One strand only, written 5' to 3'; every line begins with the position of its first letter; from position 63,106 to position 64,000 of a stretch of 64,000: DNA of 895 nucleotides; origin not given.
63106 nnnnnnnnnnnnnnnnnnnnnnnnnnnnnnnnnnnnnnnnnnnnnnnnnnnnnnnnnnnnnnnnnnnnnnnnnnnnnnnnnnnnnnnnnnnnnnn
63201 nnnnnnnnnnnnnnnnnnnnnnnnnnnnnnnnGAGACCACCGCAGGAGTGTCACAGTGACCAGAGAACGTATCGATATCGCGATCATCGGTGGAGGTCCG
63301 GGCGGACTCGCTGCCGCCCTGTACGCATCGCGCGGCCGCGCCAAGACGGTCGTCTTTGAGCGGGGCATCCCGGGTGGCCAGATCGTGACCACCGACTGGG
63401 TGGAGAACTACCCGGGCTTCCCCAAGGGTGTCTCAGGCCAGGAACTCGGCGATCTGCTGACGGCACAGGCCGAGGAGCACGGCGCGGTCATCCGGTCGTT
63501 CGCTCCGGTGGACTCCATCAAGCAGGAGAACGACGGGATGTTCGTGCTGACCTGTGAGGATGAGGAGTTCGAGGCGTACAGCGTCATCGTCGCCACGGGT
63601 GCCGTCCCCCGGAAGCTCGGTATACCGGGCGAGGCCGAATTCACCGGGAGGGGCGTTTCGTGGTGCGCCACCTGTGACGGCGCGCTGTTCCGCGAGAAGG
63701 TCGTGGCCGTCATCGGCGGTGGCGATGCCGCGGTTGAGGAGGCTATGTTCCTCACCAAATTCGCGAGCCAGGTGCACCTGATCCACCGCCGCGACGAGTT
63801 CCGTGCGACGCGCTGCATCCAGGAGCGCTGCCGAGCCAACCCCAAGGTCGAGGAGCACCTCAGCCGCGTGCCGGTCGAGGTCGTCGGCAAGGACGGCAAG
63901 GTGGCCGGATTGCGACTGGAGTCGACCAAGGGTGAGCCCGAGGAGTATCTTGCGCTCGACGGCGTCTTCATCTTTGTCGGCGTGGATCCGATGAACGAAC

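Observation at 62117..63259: PIN nuclease domain fused through a TM helix to an extracytoplasmic TPR domain resembling apocytochrome-c chaperone (CcmI/NrfG-type) repeats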

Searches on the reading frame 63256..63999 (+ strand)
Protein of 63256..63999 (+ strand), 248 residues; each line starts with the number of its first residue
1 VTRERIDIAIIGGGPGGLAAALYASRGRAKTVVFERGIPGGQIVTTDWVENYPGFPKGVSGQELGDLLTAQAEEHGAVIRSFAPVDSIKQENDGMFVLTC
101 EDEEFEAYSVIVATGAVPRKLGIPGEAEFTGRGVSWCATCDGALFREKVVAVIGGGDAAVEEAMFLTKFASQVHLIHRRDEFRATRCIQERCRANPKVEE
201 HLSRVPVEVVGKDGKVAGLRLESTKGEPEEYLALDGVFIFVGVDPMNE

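Call 3: search_protein_families(library=pfam, proteins=[window:63256-63999:+], max_evalue=1)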
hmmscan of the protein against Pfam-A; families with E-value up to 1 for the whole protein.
window:63256-63999:+ (248 aa): 18 families
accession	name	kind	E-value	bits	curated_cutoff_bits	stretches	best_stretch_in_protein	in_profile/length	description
PF07992.20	Pyr_redox_2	-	2.6e-39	135.8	26.1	1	7-246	2-240/291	Pyridine nucleotide-disulphide oxidoreductase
PF13738.12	Pyr_redox_3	-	3.7e-21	76.1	30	2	59-204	78-220/305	Pyridine nucleotide-disulphide oxidoreductase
PF00070.33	Pyr_redox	-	1.6e-19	70.6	22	1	150-222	2-80/82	Pyridine nucleotide-disulphide oxidoreductase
PF03486.20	HI0933_like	-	1.9e-11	44.3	50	2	55-116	102-164/244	HI0933-like protein Rossmann domain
PF01266.30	DAO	-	2.7e-10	40.8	27.9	2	7-41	1-37/353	FAD dependent oxidoreductase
PF01134.28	GIDA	-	7.2e-07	29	22.1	2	7-34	1-28/391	Glucose inhibited division protein A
PF00890.30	FAD_binding_2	-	1.7e-06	27.9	20.4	1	7-42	1-37/414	FAD binding domain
PF12831.13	FAD_oxidored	-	1.8e-06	28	27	1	7-44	1-39/416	FAD dependent oxidoreductase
PF13450.12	NAD_binding_8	-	5e-05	23.9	21.9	1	10-45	1-37/68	NAD(P)-binding Rossmann-like domain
PF01494.25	FAD_binding_3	-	0.00024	20.9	22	1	6-26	2-22/349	FAD binding domain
PF01946.23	Thi4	-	0.00047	19.9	26.2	1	6-41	18-55/235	Thi4 family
PF13454.12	NAD_binding_9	-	0.0023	18.3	21.8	1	69-115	107-153/155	FAD-NAD(P)-binding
PF05834.18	Lycopene_cycl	-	0.0036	16.9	23.4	0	63-118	88-143/380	Lycopene cyclase protein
PF13434.12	Lys_Orn_oxgnase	-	0.0053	16.4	21.3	1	94-184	130-227/339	L-lysine 6-monooxygenase/L-ornithine 5-monooxygenase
PF01593.30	Amino_oxidase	-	0.018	14.8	19.8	1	65-115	204-255/443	Flavin containing amine oxidoreductase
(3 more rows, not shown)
